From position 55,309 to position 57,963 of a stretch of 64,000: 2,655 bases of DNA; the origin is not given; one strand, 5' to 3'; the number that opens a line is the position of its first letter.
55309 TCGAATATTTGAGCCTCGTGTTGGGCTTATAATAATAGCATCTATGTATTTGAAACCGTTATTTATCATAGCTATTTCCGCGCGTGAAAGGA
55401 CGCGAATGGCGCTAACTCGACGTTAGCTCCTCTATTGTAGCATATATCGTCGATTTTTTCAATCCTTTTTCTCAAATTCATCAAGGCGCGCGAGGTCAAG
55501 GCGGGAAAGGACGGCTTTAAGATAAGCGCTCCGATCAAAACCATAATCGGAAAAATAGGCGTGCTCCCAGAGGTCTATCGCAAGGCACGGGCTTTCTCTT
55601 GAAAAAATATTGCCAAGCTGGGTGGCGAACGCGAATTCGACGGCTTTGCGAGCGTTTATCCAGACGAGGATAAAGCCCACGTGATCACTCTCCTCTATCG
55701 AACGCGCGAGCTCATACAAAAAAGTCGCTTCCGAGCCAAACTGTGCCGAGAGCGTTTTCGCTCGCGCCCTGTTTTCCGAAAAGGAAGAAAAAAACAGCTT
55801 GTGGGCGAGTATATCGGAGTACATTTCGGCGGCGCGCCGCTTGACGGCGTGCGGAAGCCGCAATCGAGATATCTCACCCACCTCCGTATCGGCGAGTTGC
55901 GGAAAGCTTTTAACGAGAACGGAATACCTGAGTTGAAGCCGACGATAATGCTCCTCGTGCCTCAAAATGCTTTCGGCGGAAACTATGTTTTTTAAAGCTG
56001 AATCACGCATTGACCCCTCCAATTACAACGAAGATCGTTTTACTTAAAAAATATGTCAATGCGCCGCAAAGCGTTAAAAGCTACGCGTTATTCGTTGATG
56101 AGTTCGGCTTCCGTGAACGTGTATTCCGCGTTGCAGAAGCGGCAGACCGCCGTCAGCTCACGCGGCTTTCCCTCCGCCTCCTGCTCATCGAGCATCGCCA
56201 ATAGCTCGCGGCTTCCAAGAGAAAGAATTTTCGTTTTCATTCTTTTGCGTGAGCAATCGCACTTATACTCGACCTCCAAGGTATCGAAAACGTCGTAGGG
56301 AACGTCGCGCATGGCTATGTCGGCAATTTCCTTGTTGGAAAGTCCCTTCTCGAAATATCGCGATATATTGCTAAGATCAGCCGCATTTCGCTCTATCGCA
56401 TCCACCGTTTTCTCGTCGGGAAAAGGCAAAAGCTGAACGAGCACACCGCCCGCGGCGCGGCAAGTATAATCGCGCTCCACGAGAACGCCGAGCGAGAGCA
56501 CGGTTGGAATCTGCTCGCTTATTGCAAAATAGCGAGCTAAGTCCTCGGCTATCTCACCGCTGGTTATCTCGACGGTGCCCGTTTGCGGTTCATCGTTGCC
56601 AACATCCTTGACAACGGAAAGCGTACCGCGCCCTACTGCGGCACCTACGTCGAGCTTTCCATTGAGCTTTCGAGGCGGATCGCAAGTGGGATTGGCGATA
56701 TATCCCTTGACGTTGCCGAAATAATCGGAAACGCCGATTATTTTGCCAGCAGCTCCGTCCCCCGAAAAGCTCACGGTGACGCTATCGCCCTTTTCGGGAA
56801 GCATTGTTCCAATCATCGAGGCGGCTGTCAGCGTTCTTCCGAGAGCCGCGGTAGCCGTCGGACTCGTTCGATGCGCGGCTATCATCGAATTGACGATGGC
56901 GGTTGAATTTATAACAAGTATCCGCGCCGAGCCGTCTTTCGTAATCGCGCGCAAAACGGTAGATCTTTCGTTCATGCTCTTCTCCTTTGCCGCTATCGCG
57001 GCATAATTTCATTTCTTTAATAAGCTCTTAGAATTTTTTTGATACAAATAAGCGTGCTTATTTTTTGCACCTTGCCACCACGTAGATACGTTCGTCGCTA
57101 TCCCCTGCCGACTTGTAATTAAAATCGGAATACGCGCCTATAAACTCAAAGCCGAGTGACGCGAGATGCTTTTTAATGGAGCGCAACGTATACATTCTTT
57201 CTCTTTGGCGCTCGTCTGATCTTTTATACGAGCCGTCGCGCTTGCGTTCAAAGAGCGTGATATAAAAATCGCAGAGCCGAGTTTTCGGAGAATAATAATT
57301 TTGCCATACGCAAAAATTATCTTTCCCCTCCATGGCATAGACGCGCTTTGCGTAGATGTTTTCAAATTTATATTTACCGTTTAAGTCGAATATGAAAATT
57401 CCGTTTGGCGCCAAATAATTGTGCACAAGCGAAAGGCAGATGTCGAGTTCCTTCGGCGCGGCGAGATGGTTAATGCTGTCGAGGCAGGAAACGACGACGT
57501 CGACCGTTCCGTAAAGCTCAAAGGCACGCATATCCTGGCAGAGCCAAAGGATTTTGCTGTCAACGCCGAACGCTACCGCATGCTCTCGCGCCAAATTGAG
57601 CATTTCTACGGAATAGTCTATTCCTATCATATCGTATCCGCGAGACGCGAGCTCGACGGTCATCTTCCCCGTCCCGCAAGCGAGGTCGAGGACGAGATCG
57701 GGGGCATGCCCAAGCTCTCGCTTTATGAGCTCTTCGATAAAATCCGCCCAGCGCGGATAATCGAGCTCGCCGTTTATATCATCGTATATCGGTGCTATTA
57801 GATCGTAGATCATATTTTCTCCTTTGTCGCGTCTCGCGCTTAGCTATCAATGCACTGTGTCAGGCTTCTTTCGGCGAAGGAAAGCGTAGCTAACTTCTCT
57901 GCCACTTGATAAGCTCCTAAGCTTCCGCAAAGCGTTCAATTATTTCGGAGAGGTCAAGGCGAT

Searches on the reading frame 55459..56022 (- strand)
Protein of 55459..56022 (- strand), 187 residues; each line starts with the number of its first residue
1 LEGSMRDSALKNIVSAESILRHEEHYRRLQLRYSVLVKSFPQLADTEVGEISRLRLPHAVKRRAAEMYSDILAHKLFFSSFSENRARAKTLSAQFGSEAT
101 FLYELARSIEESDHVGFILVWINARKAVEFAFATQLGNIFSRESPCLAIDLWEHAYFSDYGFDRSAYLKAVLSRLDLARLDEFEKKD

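Call 56: search_protein_families(library=pfam, proteins=[window:55459-56022:-], max_evalue=0.001)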
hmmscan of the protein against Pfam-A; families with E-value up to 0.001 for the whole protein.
window:55459-56022:- (187 aa): 1 family
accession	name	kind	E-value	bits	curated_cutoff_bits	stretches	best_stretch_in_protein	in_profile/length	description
PF02777.23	Sod_Fe_C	-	7.5e-13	48.9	20.9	1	88-176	6-95/102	Iron/manganese superoxide dismutases, C-terminal domain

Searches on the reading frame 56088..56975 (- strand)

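Call 56: search_protein_families(library=pfam, proteins=[window:56088-56975:-], max_evalue=0.001)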
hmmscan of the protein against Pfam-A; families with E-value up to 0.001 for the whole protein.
window:56088-56975:- (295 aa): 1 family
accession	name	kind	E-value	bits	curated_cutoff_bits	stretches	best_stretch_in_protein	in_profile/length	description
PF01430.24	HSP33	-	1.3e-80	271.2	21.4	1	6-288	2-273/273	Hsp33 protein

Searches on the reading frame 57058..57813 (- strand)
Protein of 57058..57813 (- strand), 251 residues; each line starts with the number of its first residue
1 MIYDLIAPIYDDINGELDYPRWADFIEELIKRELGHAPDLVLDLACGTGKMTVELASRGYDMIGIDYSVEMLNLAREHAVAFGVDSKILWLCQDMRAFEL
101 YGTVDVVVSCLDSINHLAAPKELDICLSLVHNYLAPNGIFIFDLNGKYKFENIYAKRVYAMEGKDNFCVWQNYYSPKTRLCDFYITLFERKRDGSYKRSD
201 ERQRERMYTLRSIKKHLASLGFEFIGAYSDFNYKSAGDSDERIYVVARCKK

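Call 20: find_related_loci(query=window:57058-57813:-, collection=genome_contigs, flank=10000)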
Query window:57058-57813:- (251 aa) in genome_contigs; peptide patterns used: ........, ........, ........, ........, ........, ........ (x = any residue, [..] = any of these).
163 stretches matched a pattern; 123 encode a relative of the query (tblastn E <= 1e-3); the best 80 are kept; 80 distinct loci.
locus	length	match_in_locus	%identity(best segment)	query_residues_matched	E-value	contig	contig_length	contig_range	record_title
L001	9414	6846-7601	67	1-251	2e-117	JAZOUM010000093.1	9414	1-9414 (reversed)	MAG: Eubacteriales bacterium isolate T1900045532_YK20190226.MAGScoT_cleanbin_000047 SGB_7737_k141_2943657, whole genome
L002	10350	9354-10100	68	1-251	3e-116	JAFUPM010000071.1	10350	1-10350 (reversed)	MAG: Clostridia bacterium isolate RGIG4707 Roe_deer_Rectum.Co__c1923691, whole genome shotgun sequence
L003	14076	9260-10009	67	1-251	5e-115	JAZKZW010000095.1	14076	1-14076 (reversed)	MAG: Eubacteriales bacterium isolate T1900045083_TC20190077.MAGScoT_cleanbin_000029 SGB_4673_k141_434980, whole genome s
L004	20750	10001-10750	67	1-251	1e-114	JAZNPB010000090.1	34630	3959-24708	MAG: Eubacteriales bacterium isolate T1900044836_TS20190302.MAGScoT_cleanbin_000028 SGB_2923_k141_702480, whole genome s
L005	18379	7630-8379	67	1-251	2e-114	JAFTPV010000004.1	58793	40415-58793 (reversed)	MAG: Clostridia bacterium isolate RGIG4040 Roe_deer_Cecum-5__c1121, whole genome shotgun sequence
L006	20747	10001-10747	66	1-251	3e-114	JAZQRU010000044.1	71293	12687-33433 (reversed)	MAG: Eubacteriales bacterium isolate T1900045224_TC20190220.MAGScoT_cleanbin_000005 SGB_5382_k141_3863584, whole genome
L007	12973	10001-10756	67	1-251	2e-112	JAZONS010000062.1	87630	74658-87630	MAG: Eubacteriales bacterium isolate T1900045636_YK20190330.MAGScoT_cleanbin_000013 SGB_8098_k141_884537, whole genome s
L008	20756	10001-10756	65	1-251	1e-110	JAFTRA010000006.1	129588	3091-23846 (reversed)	MAG: Clostridia bacterium isolate RGIG4071 Roe_deer_Cecum.Co__c237928, whole genome shotgun sequence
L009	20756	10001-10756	66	1-251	2e-110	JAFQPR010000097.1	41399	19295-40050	MAG: Clostridia bacterium isolate RGIG2037 Goat_Colon-1__c836249, whole genome shotgun sequence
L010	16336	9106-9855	65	1-250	2e-109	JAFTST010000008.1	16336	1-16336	MAG: Clostridia bacterium isolate RGIG4116 Roe_deer_Cecum.Co__c224977, whole genome shotgun sequence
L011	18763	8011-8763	64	1-251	6e-109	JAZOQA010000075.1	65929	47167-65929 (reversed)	MAG: Eubacteriales bacterium isolate T1900045570_YK20190264.MAGScoT_cleanbin_000004 SGB_7971_k141_614791, whole genome s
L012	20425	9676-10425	64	1-251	7e-109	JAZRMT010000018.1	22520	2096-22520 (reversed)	MAG: Eubacteriales bacterium isolate T1900045419_YK20190109.MAGScoT_cleanbin_000039 SGB_7039_k141_711587, whole genome s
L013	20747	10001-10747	63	1-251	2e-107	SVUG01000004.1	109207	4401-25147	MAG: Oscillospiraceae bacterium isolate SIG715 NODE_4329_length_109207_cov_4.465512, whole genome shotgun sequence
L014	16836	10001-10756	63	1-251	1e-106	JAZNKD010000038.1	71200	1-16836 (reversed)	MAG: Eubacteriales bacterium isolate T1900044677_TS20190143.MAGScoT_cleanbin_000011 SGB_1646_k141_275696, whole genome s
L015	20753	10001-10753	63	1-251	2e-106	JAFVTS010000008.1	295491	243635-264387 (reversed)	MAG: Clostridia bacterium isolate RGIG5386 Sheep_Colon-3__c421, whole genome shotgun sequence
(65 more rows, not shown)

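Call 56: search_protein_families(library=pfam, proteins=[window:57058-57813:-], max_evalue=0.001)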
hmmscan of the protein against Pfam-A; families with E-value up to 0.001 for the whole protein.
window:57058-57813:- (251 aa): 9 families
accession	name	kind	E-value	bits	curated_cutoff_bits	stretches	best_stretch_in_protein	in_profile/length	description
PF13649.12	Methyltransf_25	-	9.2e-18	65.2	27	1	41-138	1-97/97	Methyltransferase domain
PF13847.12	Methyltransf_31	-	1.3e-13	51.3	27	1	41-143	7-110/145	Methyltransferase domain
PF08241.18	Methyltransf_11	-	3.4e-13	50.5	21.2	1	42-142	1-95/95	Methyltransferase domain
PF08242.18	Methyltransf_12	-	1.4e-10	42.2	30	1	42-140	1-98/98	Methyltransferase domain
PF13489.12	Methyltransf_23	-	5.7e-10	39.6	27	1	21-171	8-124/164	Methyltransferase domain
PF01209.24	Ubie_methyltran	-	2e-07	31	20.1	1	2-100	12-112/233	ubiE/COQ5 methyltransferase family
PF09445.16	Methyltransf_15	-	1.8e-06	28.1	22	1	40-97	3-60/165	RNA cap guanine-N2 methyltransferase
PF02353.26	CMAS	-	7.8e-06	25.8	27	1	39-149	64-171/273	Mycolic acid cyclopropane synthetase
PF05401.17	NodS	-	0.00034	20.9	24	1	40-143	46-145/201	Nodulation protein S (NodS)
